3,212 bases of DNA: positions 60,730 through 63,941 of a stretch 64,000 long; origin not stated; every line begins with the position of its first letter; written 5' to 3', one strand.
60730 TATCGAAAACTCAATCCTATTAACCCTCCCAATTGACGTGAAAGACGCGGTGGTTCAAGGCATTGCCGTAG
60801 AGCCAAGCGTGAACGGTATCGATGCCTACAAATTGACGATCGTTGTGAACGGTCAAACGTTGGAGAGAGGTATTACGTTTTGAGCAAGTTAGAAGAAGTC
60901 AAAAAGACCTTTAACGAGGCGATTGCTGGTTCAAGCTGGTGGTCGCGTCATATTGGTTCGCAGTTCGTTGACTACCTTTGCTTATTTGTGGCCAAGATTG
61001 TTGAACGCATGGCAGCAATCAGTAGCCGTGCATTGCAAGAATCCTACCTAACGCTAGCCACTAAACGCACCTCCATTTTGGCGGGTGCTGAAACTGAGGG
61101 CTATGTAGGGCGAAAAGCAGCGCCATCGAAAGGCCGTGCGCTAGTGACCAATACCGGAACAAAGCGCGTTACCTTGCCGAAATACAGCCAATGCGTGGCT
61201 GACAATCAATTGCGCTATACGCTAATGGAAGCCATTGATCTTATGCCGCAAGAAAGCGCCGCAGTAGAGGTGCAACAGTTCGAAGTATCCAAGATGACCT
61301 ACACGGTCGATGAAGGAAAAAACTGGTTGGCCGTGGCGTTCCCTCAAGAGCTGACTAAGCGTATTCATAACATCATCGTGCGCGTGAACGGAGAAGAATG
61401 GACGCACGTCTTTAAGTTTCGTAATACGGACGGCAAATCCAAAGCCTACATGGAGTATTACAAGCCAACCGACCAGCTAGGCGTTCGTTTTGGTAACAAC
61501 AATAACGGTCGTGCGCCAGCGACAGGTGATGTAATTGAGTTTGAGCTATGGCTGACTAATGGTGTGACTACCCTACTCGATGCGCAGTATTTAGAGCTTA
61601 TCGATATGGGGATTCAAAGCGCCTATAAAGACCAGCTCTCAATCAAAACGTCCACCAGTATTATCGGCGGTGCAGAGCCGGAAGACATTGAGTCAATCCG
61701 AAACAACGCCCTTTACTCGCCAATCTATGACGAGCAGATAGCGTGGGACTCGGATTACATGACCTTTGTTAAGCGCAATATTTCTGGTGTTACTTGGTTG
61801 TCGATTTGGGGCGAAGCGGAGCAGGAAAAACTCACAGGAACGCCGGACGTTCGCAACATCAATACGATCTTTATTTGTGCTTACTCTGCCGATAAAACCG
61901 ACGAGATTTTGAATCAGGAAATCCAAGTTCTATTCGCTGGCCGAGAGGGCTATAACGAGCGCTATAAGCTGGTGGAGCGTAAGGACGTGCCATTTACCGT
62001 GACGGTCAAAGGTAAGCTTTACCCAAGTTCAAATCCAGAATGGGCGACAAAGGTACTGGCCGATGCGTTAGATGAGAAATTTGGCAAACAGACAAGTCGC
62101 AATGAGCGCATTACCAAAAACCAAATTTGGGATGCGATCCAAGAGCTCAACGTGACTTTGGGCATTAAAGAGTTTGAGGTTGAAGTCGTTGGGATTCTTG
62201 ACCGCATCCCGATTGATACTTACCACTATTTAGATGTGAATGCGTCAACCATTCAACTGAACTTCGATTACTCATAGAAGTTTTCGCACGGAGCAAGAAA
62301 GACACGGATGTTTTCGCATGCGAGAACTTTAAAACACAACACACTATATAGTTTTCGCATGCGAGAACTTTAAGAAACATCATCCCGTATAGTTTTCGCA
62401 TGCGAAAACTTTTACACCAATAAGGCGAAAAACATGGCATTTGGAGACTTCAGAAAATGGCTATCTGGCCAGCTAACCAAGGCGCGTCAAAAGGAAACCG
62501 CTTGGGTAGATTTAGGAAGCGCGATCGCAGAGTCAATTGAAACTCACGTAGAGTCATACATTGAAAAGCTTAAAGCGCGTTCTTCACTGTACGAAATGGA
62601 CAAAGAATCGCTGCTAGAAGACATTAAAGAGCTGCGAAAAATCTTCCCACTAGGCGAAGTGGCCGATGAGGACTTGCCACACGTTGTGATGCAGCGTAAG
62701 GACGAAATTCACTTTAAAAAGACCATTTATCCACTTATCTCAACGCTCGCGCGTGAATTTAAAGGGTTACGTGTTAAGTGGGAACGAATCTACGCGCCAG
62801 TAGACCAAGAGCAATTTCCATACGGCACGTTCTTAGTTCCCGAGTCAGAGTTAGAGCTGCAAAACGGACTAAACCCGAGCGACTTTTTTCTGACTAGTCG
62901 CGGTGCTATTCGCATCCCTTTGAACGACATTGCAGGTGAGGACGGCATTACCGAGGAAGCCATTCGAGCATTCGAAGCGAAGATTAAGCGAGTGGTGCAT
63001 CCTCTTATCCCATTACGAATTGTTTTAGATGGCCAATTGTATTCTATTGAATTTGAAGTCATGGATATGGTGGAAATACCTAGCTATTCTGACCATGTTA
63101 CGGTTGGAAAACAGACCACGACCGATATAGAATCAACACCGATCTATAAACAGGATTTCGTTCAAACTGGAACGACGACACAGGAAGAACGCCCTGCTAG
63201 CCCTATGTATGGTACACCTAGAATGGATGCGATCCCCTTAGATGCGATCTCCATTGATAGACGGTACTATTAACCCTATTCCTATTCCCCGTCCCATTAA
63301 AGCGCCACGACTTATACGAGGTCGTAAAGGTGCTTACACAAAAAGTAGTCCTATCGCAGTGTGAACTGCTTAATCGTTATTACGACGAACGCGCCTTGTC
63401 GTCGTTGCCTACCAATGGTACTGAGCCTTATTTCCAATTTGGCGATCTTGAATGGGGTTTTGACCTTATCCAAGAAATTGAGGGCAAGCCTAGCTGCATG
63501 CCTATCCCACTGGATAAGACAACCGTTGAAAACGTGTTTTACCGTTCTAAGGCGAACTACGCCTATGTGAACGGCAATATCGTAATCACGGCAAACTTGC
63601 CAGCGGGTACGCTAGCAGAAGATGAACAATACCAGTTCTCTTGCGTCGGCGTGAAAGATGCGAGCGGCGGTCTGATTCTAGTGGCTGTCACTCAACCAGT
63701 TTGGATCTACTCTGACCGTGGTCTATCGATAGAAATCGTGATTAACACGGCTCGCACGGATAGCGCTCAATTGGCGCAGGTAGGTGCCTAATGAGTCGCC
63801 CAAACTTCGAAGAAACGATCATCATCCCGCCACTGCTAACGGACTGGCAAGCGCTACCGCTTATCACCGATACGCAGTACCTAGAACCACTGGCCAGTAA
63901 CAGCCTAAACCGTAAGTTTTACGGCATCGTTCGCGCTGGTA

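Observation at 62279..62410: Three tandem ~41-bp repeats centred on a perfect 18-bp palindrome sit between the gpJ-like and gpI-position genes.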

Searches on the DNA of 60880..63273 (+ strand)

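Call 9: search_dna_similar(query=window:60880-63273:+, collection=phages, mode=distant, max_rows=30)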
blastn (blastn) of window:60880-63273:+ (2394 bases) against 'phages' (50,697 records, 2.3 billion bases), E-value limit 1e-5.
No match.
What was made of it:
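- Tried and rejected: No match (call 9).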

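Call 10: search_dna_similar(query=window:60880-63273:+, collection=plasmids, mode=distant, max_rows=30)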
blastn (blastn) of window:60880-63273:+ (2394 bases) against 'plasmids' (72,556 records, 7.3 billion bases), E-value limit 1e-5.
Records with a match: 13; places in all: 38; records where one place covers at least 80% of the query: 9.
Best place of each record, by identity: 95-99% 8; 90-95% 1; 60-80% 4.
By first word of the organism name: Vibrio 13.
By predicted mobility (MOB-suite, as given by PLSDB): non-mobilizable 13.
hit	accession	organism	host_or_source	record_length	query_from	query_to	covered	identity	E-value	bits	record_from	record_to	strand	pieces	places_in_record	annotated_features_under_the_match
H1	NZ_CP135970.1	Vibrio alginolyticus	Apostichopus japonicus,cell culture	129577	1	2394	100%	98.9%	0e+0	4196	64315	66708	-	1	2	hypothetical protein (x3)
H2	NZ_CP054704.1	Vibrio alginolyticus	Penaeus monodon,cell culture,post ...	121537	1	2394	100%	98.6%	0e+0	4165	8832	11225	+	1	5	hypothetical protein (x2) | phage tail protein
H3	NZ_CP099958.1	Vibrio alginolyticus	Anadara tuberculosa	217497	1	2394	100%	98.6%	0e+0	4165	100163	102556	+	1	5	hypothetical protein (x3)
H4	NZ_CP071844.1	Vibrio sp. SCSIO 43009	Galaxea fascicularis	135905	1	2394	100%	97.2%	0e+0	4053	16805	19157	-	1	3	hypothetical protein (x3)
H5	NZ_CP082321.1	Vibrio alginolyticus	mix culture,water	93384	1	2394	100%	97.1%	0e+0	4035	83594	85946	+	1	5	hypothetical protein (x3)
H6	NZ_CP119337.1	Vibrio alginolyticus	Takifugu ocellatus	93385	1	2394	100%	97.1%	0e+0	4035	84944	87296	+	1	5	hypothetical protein (x3)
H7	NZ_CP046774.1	Vibrio alginolyticus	wound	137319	1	2394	100%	97.0%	0e+0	4030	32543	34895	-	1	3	hypothetical protein (x3)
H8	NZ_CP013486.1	Vibrio alginolyticus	seawater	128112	1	2394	100%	96.9%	0e+0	4012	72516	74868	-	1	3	hypothetical protein (x3)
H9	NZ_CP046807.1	Vibrio alginolyticus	-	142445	1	2394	100%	90.0%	0e+0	3234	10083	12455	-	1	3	hypothetical protein (x2) | phage tail protein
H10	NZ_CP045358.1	Vibrio sp. THAF64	pure culture,Surface of a sandy ...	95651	52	1027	41%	65.5%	2e-46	196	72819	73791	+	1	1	hypothetical protein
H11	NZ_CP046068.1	Vibrio sp. THAF191d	pure culture,Surface of a polyethylene ...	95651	52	1027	41%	65.5%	2e-46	196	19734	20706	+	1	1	hypothetical protein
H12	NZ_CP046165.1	Vibrio sp. THAF191c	pure culture,Surface of a polyethylene ...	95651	52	1027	41%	65.5%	2e-46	196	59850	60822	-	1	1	hypothetical protein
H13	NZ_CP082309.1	Vibrio alginolyticus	mix culture,water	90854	497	1931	36%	65.2%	8e-19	169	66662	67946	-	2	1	hypothetical protein (x2)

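Call 12: get_annotated_region(hit=H1, flank=3000)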
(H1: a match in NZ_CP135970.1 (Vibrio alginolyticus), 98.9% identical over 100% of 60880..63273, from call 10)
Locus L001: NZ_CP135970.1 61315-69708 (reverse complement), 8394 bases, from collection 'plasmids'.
description: Vibrio alginolyticus strain S10 plasmid unnamed, complete sequence
organism: Vibrio alginolyticus (NCBI taxid 663)
taxonomy: Bacteria; Pseudomonadota; Gammaproteobacteria; Vibrionales; Vibrionaceae; Vibrio; Vibrio alginolyticus
host: -; source: Apostichopus japonicus,cell culture; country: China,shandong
typing (MOB-suite, as given by PLSDB): non-mobilizable; replicon rep_cluster_803
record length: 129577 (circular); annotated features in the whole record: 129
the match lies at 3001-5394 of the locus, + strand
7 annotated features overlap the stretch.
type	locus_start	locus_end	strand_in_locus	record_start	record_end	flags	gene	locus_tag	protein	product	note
CDS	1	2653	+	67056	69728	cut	-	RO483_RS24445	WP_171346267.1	hypothetical protein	-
CDS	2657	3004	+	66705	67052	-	-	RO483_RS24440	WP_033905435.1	hypothetical protein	-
CDS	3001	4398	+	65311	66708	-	-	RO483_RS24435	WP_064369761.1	hypothetical protein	-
CDS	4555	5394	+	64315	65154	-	-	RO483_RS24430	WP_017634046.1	hypothetical protein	-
CDS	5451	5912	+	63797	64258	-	-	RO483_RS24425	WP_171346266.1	hypothetical protein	-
CDS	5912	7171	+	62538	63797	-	-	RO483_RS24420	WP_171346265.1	hypothetical protein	-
CDS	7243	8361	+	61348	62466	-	-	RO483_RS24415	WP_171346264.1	hypothetical protein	-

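Call 35: search_rna_families(source=window, start=61900, end=62700, threshold=evalue, max_evalue=1)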
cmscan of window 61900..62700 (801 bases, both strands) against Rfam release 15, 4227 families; matches with E-value up to 1: 4.
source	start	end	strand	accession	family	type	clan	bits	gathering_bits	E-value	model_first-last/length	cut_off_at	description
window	62352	62407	-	RF03564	mir-9416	Gene; miRNA;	-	20.1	100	0.45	1-68/68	no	mir-9416 microRNA precursor family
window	62351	62412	+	RF03767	mir-3432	Gene; miRNA;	-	19.2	80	0.65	1-78/78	no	mir-3432 microRNA precursor family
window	62314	62365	+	RF04244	MIR169_6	Gene; miRNA;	CL00098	18.9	54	0.45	25-76/99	no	MIR169_6 microRNA precursor family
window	62349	62411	-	RF04133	MIR2646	Gene; miRNA;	-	16.5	245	0.53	1-256/256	no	MIR2646 microRNA precursor family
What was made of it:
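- Tried and rejected: Only chance-level miRNA-like hairpin hits (call 35).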

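Call 46: get_annotated_region(hit=H9, flank=0)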
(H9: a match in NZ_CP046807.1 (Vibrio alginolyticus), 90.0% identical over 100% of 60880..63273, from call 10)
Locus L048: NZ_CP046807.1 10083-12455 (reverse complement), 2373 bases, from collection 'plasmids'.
description: Vibrio alginolyticus strain 2439-01 plasmid unnamed1, complete sequence
organism: Vibrio alginolyticus (NCBI taxid 663)
taxonomy: Bacteria; Pseudomonadota; Gammaproteobacteria; Vibrionales; Vibrionaceae; Vibrio; Vibrio alginolyticus
host: -; source: -; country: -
typing (MOB-suite, as given by PLSDB): non-mobilizable; replicon rep_cluster_803
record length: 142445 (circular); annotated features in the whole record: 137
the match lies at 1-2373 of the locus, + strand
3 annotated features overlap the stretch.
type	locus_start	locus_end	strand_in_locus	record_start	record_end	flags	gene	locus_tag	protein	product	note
CDS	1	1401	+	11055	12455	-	-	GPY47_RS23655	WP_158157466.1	hypothetical protein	-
CDS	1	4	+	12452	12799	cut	-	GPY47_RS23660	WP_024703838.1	hypothetical protein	-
CDS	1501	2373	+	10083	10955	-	-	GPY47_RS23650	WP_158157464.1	phage tail protein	-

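Call 47: get_annotated_region(hit=H4, flank=0)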
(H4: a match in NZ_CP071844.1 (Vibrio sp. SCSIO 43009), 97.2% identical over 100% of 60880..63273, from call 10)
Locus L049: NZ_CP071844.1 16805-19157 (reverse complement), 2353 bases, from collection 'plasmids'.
description: Vibrio sp. SCSIO 43009 plasmid unnamed, complete sequence
organism: Vibrio sp. SCSIO 43009 (NCBI taxid 2819103)
taxonomy: Bacteria; Pseudomonadota; Gammaproteobacteria; Vibrionales; Vibrionaceae; Vibrio; Vibrio sp. SCSIO 43009
host: -; source: Galaxea fascicularis; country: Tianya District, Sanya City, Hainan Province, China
typing (MOB-suite, as given by PLSDB): non-mobilizable; replicon rep_cluster_803
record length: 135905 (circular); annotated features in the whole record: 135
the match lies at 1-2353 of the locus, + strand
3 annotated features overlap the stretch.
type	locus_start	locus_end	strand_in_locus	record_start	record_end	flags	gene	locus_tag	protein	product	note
CDS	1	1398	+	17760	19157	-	-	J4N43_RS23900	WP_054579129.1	hypothetical protein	-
CDS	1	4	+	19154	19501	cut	-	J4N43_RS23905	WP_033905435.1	hypothetical protein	-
CDS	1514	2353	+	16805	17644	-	-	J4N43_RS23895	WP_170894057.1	hypothetical protein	-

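Call 48: get_annotated_region(hit=H3, flank=0)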
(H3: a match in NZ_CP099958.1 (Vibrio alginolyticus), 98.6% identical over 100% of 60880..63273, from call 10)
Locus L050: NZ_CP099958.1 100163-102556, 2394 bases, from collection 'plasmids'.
description: Vibrio alginolyticus strain Isc15A plasmid unnamed
organism: Vibrio alginolyticus (NCBI taxid 663)
taxonomy: Bacteria; Pseudomonadota; Gammaproteobacteria; Vibrionales; Vibrionaceae; Vibrio; Vibrio alginolyticus
host: -; source: Anadara tuberculosa; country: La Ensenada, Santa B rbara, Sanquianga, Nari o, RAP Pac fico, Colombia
typing (MOB-suite, as given by PLSDB): non-mobilizable; replicon rep_cluster_803
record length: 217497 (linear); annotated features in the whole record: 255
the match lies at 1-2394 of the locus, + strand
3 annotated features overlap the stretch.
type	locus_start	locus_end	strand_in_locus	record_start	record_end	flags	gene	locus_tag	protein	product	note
CDS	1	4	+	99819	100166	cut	-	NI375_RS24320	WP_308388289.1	hypothetical protein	-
CDS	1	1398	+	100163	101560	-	-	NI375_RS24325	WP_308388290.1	hypothetical protein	-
CDS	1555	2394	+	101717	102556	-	-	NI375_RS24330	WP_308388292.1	hypothetical protein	-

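Call 49: get_annotated_region(hit=H8, flank=0)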
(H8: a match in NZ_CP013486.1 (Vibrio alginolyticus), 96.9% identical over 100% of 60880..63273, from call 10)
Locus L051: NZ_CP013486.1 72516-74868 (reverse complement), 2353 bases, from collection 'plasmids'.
description: Vibrio alginolyticus strain ATCC 33787 plasmid pMBL128, complete sequence
organism: Vibrio alginolyticus (NCBI taxid 663)
taxonomy: Bacteria; Pseudomonadota; Gammaproteobacteria; Vibrionales; Vibrionaceae; Vibrio; Vibrio alginolyticus
host: -; source: seawater; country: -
typing (MOB-suite, as given by PLSDB): non-mobilizable; replicon rep_cluster_803
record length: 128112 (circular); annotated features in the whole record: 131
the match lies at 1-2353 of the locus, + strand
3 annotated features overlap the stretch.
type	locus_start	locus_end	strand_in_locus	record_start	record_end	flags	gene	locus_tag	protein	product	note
CDS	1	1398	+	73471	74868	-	-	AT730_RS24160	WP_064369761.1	hypothetical protein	-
CDS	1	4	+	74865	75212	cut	-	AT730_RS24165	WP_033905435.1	hypothetical protein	-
CDS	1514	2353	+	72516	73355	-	-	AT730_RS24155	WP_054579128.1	hypothetical protein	-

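Call 50: get_annotated_region(hit=H13, flank=3000)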
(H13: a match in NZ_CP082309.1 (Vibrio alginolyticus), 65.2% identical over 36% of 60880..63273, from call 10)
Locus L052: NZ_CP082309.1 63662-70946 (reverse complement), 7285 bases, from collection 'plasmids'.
description: Vibrio alginolyticus strain HNV2 plasmid unnamed, complete sequence
organism: Vibrio alginolyticus (NCBI taxid 663)
taxonomy: Bacteria; Pseudomonadota; Gammaproteobacteria; Vibrionales; Vibrionaceae; Vibrio; Vibrio alginolyticus
host: -; source: mix culture,water; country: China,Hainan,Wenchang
typing (MOB-suite, as given by PLSDB): non-mobilizable
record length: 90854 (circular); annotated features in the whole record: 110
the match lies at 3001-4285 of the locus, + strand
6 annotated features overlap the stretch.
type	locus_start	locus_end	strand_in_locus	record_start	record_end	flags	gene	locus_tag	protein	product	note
CDS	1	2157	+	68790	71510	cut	-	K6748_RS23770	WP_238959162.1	hypothetical protein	-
CDS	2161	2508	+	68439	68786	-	-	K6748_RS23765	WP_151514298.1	hypothetical protein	-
CDS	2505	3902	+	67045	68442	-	-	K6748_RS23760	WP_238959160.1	hypothetical protein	-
CDS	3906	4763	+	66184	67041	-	-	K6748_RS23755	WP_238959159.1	hypothetical protein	-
CDS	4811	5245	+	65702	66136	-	-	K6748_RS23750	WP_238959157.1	hypothetical protein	-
CDS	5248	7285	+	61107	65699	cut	-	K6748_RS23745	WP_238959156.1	tail fiber protein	-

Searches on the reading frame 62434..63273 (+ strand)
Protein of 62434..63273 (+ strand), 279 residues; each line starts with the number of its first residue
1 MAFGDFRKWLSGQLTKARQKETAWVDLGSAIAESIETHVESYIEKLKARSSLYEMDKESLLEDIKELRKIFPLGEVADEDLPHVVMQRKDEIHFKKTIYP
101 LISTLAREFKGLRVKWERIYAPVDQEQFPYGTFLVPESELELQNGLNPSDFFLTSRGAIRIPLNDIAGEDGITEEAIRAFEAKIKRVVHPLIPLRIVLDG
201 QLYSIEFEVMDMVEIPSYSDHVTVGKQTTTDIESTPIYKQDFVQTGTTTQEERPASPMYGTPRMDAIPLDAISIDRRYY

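Call 7: search_protein_families(library=phrogs, proteins=[window:62434-63273:+])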
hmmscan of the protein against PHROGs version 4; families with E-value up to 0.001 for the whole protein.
window:62434-63273:+ (279 aa): 2 families
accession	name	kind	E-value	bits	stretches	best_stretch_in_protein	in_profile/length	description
phrog_2015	-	tail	6.3e-100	334.9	1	6-277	2-274/275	tail tube protein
phrog_24772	-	unknown function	4.1e-20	72.6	1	7-215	3-204/558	-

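Call 8: search_protein_families(library=pfam, proteins=[window:62434-63273:+], max_evalue=0.01)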
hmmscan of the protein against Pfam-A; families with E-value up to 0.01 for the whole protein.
window:62434-63273:+ (279 aa): 0 families

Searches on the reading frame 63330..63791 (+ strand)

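Call 7: search_protein_families(library=phrogs, proteins=[window:63330-63791:+])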
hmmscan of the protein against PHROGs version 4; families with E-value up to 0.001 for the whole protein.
window:63330-63791:+ (153 aa): 2 families
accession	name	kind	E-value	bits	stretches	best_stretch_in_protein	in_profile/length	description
phrog_2032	-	tail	1.2e-06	29.8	1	8-141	9-143/145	tail fiber assembly protein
phrog_1780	-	tail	8.9e-06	25.6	1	36-148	29-138/855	tail collar fiber protein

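Call 8: search_protein_families(library=pfam, proteins=[window:63330-63791:+], max_evalue=0.01)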
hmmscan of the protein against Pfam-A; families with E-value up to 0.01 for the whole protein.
window:63330-63791:+ (153 aa): 0 families
